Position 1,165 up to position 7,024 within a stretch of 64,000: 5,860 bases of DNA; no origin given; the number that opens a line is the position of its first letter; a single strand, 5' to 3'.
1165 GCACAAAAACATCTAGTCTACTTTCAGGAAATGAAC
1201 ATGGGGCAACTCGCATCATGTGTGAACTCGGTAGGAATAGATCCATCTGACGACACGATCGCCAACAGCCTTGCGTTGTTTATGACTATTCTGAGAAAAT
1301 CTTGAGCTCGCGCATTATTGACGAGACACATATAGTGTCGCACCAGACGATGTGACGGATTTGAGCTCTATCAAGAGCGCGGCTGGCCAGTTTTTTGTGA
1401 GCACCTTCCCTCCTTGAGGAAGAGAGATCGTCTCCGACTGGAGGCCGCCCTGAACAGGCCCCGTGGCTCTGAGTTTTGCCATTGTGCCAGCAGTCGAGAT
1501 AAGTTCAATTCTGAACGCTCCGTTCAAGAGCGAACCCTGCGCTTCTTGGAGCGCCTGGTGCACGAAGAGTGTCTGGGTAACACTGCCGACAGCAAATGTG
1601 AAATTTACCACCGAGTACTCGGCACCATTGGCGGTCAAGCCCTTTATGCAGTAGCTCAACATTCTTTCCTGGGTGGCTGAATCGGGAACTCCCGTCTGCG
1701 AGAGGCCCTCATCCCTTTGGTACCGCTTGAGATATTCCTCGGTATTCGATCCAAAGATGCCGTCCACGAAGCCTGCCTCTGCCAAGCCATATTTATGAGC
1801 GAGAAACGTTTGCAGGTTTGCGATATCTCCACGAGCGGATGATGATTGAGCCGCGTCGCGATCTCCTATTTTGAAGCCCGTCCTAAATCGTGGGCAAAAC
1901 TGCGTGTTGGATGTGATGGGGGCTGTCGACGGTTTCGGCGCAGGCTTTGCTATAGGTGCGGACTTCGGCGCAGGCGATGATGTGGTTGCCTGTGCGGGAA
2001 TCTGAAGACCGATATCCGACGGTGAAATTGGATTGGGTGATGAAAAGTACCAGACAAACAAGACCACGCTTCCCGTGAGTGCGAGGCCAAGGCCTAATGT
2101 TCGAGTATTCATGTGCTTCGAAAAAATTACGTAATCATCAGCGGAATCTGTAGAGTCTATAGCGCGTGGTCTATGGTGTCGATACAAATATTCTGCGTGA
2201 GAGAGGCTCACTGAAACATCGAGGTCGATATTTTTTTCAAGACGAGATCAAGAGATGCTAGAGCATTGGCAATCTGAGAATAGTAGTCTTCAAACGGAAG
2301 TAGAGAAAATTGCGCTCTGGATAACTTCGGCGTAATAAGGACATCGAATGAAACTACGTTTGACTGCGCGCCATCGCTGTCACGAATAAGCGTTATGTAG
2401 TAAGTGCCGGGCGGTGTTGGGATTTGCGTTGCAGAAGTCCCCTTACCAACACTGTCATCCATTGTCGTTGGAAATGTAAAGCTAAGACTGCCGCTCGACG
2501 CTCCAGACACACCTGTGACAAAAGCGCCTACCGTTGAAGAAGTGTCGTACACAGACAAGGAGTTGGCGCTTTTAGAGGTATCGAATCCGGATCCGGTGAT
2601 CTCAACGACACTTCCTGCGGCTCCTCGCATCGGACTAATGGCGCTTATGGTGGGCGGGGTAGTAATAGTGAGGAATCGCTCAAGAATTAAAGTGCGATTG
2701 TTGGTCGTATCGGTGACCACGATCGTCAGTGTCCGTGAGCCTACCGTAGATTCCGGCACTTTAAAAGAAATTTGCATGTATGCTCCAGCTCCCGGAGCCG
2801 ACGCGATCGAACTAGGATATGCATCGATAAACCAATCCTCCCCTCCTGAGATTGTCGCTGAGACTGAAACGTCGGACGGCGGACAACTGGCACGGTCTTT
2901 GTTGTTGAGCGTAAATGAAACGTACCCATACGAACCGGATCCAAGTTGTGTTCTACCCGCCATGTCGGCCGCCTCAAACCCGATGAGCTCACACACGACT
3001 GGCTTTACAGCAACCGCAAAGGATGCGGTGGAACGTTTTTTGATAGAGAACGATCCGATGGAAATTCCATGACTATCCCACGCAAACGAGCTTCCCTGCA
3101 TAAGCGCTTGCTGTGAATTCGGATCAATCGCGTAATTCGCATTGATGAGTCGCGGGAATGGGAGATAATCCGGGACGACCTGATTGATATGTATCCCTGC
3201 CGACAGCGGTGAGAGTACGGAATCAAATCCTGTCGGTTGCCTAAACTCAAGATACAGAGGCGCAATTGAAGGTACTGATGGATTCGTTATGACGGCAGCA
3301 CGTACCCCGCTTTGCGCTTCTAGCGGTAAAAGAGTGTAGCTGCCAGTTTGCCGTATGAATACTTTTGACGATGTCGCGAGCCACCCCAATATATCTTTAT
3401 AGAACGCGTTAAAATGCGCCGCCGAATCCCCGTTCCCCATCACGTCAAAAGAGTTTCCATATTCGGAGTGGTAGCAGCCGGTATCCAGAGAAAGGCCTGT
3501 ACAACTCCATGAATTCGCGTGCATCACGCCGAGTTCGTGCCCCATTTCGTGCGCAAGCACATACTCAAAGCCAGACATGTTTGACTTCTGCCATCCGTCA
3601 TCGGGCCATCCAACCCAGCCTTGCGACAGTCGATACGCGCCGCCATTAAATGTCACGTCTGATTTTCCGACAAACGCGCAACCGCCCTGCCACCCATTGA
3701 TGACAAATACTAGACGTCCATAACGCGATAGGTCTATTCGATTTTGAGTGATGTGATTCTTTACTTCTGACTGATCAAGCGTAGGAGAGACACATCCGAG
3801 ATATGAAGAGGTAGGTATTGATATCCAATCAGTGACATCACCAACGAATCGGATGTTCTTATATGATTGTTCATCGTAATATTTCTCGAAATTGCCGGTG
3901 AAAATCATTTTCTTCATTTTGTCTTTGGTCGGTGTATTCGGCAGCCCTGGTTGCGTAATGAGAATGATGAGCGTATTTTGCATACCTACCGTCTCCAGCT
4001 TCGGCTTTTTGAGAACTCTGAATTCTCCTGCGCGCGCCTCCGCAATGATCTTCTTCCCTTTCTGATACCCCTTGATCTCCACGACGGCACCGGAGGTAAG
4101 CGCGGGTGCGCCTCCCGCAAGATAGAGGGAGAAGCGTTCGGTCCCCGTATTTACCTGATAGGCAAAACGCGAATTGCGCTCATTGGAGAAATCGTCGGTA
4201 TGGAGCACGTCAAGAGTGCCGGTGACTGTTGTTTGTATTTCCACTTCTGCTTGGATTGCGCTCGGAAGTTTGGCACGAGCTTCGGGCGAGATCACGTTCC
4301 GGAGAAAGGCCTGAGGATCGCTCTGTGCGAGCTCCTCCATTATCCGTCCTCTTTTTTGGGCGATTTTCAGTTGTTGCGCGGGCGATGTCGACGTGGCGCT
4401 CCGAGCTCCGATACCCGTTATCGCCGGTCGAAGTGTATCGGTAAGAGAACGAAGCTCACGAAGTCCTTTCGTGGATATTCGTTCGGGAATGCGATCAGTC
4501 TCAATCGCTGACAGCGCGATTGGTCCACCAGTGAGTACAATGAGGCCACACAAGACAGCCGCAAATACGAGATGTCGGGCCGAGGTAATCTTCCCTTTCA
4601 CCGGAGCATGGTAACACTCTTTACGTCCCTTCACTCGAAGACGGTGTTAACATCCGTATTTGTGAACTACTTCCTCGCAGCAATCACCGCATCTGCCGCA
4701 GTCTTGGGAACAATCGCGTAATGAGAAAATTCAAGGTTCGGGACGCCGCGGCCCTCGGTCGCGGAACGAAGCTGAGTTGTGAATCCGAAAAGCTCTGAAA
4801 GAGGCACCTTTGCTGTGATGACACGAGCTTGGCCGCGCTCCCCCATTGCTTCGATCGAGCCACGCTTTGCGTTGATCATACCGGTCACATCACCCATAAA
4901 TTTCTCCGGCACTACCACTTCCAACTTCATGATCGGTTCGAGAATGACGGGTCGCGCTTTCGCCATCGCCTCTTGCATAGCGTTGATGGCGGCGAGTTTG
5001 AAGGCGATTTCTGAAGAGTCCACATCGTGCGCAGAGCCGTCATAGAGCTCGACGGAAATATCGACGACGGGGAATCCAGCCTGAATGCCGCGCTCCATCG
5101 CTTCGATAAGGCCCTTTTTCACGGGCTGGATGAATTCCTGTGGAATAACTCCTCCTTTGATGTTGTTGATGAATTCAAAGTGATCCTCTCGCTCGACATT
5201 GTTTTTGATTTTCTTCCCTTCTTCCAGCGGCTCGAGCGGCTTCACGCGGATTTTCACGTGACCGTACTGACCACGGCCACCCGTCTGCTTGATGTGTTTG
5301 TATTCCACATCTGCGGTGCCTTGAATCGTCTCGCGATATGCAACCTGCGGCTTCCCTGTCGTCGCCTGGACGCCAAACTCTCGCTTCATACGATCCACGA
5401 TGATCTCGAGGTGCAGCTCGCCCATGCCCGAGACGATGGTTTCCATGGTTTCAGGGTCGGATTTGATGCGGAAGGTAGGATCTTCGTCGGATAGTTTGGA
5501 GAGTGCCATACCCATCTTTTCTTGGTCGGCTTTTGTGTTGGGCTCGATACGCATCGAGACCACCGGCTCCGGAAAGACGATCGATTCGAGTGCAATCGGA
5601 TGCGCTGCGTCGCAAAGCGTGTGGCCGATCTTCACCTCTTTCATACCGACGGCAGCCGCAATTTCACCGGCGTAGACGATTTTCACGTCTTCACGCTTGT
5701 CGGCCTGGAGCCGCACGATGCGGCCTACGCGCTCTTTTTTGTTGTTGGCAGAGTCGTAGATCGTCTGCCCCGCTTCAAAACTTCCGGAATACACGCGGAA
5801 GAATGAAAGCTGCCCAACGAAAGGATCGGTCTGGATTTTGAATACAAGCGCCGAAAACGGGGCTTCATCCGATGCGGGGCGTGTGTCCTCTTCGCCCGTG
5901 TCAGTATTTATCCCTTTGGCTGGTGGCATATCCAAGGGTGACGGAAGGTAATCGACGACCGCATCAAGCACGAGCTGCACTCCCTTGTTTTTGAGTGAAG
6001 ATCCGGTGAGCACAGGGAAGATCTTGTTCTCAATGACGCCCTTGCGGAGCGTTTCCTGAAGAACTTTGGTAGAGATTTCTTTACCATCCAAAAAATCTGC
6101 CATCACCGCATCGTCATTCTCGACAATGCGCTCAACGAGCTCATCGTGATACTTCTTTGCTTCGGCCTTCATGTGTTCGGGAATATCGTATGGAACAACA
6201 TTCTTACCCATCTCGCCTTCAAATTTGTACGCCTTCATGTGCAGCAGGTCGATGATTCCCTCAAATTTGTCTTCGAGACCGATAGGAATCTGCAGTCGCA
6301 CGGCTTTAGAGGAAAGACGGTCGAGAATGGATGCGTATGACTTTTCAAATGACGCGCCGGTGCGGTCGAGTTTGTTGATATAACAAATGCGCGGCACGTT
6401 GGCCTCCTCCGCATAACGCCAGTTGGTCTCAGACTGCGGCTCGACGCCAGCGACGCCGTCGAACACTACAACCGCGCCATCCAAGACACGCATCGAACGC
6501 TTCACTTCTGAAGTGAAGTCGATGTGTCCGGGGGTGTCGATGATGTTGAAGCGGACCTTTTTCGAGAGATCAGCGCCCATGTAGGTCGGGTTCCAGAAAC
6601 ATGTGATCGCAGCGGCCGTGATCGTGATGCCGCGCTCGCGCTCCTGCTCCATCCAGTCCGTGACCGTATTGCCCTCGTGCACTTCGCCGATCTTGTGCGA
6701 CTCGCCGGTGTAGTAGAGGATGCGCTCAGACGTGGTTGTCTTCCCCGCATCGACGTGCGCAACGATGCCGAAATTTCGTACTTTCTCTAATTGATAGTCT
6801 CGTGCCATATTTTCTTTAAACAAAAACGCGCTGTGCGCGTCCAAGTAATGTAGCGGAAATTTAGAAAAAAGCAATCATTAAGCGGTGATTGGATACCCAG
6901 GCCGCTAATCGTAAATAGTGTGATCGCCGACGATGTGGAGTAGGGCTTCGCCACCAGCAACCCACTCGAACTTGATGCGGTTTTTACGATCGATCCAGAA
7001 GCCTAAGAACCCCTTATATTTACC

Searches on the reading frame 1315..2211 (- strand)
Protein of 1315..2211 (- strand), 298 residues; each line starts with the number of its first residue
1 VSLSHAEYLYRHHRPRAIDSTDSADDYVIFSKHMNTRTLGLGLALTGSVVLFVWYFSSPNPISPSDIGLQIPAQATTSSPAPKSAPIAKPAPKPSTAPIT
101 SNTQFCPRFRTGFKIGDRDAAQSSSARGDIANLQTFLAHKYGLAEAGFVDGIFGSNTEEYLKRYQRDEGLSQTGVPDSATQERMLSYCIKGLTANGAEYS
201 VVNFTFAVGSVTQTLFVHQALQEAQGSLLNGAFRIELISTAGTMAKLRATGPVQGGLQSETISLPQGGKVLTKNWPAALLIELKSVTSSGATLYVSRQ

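Call 17: search_protein_families(library=pfam, proteins=[window:1315-2211:-], max_evalue=0.001)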
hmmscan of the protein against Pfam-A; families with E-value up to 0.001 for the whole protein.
window:1315-2211:- (298 aa): 1 family
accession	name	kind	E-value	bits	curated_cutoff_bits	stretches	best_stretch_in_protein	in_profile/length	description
PF01471.23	PG_binding_1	-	1.2e-11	45.1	23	1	128-184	3-57/57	Putative peptidoglycan binding domain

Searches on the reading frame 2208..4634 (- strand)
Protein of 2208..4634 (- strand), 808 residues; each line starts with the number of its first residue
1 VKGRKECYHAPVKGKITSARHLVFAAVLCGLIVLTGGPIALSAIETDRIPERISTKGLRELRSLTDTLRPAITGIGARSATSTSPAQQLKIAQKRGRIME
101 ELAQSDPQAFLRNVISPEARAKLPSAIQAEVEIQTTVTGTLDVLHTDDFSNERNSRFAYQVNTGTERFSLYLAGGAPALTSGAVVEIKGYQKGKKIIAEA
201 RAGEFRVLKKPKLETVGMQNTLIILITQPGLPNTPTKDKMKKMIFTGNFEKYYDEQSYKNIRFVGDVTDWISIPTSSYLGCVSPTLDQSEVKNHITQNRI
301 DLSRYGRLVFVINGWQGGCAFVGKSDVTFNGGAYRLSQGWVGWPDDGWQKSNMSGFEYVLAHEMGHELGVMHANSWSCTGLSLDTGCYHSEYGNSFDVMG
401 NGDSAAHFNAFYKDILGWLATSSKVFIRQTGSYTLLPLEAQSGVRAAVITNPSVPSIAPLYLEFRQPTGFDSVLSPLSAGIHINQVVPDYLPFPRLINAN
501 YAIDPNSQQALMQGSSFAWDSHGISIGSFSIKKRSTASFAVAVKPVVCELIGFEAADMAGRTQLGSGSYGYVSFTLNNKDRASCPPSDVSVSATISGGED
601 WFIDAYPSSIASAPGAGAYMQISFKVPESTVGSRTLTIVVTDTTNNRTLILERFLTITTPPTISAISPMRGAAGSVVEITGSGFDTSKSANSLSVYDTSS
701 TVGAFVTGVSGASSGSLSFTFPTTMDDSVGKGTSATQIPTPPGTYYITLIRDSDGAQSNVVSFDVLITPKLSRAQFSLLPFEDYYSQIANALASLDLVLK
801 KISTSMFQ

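Call 17: search_protein_families(library=pfam, proteins=[window:2208-4634:-], max_evalue=0.001)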
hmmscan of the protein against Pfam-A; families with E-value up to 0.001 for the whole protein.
window:2208-4634:- (808 aa): 2 families
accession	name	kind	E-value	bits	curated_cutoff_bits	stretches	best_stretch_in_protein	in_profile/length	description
PF01833.30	TIG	-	5.5e-06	26.7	20.9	1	661-758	1-77/84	IPT/TIG domain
PF13583.11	Reprolysin_4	-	6.3e-05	23.2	22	1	351-402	132-176/203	Metallo-peptidase family M12B Reprolysin-like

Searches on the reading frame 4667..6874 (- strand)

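Call 17: search_protein_families(library=pfam, proteins=[window:4667-6874:-], max_evalue=0.001)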
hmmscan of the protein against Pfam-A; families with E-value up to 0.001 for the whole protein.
window:4667-6874:- (735 aa): 7 families
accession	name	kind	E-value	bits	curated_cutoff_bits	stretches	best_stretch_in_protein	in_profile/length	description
PF00009.33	GTP_EFTU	-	2.7e-61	206.9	26.5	1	31-312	2-188/188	Elongation factor Tu GTP binding domain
PF03764.24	EFG_IV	-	7.4e-40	135.9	24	1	509-640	1-120/121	Elongation factor G, domain IV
PF14492.12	EFG_III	-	1.5e-33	115.1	27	1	434-508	1-75/75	Elongation Factor G, domain III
PF00679.30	EFG_C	-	2.4e-27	95.2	27.9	1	644-728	2-87/89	Elongation factor G C-terminus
PF22042.2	EF-G_D2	-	2.1e-17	63.4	27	1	339-422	1-83/84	Elongation factor G domain 2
PF03144.31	GTP_EFTU_D2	-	4.3e-14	53.1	30.3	1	354-421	1-73/73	Elongation factor Tu domain 2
PF16658.11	RF3_C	-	2.9e-06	27.5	40.1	1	441-522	13-94/132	Class II release factor RF3, C-terminal domain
